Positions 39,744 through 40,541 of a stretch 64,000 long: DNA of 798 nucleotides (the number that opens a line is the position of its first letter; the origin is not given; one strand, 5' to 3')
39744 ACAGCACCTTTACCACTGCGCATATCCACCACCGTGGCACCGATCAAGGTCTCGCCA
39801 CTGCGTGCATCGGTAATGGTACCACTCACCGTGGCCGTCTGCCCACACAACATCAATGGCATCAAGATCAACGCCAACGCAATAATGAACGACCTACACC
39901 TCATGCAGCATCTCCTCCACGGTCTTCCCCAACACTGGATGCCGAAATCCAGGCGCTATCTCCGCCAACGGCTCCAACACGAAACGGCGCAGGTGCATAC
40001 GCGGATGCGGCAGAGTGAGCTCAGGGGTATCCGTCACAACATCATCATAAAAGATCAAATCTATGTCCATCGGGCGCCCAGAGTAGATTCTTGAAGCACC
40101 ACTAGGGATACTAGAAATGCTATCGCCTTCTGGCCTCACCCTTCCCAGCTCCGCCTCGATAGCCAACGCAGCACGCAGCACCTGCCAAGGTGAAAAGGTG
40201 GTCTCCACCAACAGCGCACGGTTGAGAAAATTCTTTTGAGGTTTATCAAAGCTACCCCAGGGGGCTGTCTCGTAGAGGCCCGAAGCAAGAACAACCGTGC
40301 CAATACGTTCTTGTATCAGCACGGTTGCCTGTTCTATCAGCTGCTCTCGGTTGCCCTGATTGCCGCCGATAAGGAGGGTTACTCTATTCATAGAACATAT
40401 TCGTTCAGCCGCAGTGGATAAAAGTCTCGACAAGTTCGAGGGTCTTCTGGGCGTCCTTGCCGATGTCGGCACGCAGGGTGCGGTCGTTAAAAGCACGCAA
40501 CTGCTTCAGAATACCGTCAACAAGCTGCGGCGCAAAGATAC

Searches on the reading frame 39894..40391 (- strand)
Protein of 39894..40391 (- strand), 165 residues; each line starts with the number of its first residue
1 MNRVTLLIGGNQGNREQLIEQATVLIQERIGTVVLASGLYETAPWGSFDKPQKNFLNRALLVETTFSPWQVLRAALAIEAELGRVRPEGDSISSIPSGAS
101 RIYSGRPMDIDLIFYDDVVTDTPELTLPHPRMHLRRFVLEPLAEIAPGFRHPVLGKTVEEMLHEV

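Call 70: search_protein_families(library=pfam, proteins=[window:39894-40391:-], max_evalue=0.00001)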
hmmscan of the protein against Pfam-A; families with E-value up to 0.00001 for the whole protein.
window:39894-40391:- (165 aa): 1 family
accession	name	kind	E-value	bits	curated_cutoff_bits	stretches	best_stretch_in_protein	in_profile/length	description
PF01288.25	HPPK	-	6.8e-31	107.5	25.7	1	6-147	2-116/116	7,8-dihydro-6-hydroxymethylpterin-pyrophosphokinase (HPPK)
